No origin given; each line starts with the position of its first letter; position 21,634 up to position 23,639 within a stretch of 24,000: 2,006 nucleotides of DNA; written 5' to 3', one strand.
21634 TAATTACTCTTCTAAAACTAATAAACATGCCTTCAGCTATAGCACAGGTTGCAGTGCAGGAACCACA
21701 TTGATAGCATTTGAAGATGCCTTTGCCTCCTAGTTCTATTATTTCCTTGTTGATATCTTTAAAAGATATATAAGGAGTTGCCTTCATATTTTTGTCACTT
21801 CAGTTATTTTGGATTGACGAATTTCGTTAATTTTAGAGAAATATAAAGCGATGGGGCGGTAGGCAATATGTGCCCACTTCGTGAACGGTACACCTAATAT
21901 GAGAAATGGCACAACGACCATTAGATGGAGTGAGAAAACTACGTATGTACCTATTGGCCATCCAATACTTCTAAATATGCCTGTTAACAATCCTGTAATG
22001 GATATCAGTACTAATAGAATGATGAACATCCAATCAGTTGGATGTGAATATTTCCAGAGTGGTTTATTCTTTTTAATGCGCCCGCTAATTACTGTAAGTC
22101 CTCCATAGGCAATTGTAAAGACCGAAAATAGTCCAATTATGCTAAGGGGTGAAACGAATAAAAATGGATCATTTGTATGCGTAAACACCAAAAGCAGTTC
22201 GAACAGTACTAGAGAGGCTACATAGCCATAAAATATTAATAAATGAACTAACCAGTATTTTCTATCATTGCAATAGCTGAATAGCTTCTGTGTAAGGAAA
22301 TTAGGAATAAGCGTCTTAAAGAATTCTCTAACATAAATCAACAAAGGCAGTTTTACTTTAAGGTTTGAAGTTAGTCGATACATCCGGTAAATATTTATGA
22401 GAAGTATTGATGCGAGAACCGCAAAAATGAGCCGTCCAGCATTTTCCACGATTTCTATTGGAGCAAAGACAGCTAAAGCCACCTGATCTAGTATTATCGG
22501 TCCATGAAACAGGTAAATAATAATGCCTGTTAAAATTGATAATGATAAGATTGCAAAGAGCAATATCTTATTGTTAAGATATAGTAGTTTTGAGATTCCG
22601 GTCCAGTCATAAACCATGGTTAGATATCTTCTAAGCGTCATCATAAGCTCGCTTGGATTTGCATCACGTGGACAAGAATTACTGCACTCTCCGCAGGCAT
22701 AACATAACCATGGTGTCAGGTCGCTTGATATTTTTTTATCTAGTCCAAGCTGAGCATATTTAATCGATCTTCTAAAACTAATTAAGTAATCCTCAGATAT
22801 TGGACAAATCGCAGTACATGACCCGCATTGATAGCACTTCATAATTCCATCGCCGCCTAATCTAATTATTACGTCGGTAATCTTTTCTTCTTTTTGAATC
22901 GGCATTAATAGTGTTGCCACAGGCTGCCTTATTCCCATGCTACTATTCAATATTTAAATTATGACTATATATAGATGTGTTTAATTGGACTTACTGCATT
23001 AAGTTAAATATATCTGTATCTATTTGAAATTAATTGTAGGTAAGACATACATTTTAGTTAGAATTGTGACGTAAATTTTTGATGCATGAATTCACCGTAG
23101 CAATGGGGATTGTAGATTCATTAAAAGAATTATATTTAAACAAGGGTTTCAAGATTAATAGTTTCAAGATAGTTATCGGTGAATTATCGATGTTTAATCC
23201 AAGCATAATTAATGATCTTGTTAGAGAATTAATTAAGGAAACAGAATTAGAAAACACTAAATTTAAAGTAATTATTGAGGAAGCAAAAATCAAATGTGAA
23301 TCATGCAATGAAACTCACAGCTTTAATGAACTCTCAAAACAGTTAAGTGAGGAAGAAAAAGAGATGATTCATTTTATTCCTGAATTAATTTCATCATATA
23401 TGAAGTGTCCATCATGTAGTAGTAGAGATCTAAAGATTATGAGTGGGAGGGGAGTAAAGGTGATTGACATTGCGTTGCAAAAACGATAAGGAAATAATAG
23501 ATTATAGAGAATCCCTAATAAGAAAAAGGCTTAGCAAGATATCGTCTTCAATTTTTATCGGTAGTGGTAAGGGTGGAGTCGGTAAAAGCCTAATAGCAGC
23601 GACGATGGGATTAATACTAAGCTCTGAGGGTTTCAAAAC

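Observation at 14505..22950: Cytoplasmic Mvh-type [NiFe]-hydrogenase co-operonic with a Qmo-like module (two HdrA-like flavoproteins plus two membrane FeS/cytochrome-b fusions) and no HdrBC: candidate quinone-coupled bifurcating hydrogenase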

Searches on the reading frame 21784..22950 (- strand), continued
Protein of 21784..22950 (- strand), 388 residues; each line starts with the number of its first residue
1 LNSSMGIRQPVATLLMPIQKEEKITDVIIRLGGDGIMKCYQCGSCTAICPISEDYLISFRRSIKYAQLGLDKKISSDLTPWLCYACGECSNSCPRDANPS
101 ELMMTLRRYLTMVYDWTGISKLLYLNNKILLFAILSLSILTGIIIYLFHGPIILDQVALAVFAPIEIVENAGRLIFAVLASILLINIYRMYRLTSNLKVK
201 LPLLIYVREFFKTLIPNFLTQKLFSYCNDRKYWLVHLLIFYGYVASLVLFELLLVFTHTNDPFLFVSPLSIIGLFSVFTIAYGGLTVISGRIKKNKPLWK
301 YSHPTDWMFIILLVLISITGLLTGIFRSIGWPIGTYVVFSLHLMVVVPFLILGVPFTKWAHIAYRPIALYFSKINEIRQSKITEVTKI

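Call 75: find_related_loci(query=A1, collection=metagenome_contigs, flank=9000)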
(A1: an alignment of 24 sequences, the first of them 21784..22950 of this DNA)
Query A1 (388 aa) in metagenome_contigs; peptide patterns used: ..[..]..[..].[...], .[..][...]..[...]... (x = any residue, [..] = any of these).
600 stretches matched a pattern (row limit reached: there are more); 578 encode a relative of the query (tblastn E <= 1e-3); the best 80 are kept; 80 distinct loci.
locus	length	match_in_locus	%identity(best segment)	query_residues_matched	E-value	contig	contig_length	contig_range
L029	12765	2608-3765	75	2-387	0e+0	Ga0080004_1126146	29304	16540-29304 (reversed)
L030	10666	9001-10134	49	1-376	7e-126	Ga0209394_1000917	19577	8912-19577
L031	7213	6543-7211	74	2-224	6e-113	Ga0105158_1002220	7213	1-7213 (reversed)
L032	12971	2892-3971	49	23-380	1e-111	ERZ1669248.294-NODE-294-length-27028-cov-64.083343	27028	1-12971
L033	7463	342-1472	47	8-382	5e-104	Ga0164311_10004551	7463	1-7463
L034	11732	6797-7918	43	16-386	2e-100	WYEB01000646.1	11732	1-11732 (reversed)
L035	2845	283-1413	40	15-388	9e-100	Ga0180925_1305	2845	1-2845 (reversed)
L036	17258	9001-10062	46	30-376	7e-96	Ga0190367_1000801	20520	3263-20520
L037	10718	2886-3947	45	30-376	3e-92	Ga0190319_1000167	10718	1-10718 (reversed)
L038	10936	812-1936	40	26-376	5e-90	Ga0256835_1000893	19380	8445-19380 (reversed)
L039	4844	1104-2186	40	32-385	2e-89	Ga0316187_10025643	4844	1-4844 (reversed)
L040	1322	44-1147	41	16-381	9e-96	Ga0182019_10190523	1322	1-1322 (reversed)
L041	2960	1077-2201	39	16-376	4e-90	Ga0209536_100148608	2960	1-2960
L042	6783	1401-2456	42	30-376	2e-87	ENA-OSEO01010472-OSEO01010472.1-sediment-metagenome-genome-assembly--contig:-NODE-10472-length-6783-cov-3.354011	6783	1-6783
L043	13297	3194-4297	40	30-376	1e-87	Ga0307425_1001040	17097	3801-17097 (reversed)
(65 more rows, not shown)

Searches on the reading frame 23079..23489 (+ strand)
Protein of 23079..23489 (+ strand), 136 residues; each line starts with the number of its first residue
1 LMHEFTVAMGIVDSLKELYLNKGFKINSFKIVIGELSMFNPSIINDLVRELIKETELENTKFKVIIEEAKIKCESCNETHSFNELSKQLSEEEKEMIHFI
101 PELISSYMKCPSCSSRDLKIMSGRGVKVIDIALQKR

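Call 37: search_protein_families(library=pfam, proteins=[window:23079-23489:+], max_evalue=0.001)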
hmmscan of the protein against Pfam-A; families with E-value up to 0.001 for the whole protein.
window:23079-23489:+ (136 aa): 1 family
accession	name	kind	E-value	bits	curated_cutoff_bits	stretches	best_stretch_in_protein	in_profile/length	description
PF01155.25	HypA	-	1.1e-19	71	28.9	1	2-131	1-110/112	Hydrogenase/urease nickel incorporation, metallochaperone, hypA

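Call 68: search_protein_families(library=ncbifam, proteins=[window:23079-23489:+], max_evalue=0.00001)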
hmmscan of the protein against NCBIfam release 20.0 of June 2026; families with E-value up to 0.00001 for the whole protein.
window:23079-23489:+ (136 aa): 4 families
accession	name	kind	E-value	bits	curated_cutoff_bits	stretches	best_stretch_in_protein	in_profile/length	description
NF003008.0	PRK03824.1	equivalog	2.1e-34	118.4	125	1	2-134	1-134/135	hydrogenase nickel incorporation protein HypA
NF001976.0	PRK00762.1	equivalog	4.9e-14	52.2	146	1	2-135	1-120/124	hydrogenase maturation nickel metallochaperone HypA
TIGR00100.1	hypA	equivalog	7.2e-13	48.6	88.1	1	2-134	1-114/116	hydrogenase maturation nickel metallochaperone HypA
NF001839.0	PRK00564.1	equivalog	4.5e-06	26.8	112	0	2-85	1-86/117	hydrogenase/urease nickel incorporation protein HypA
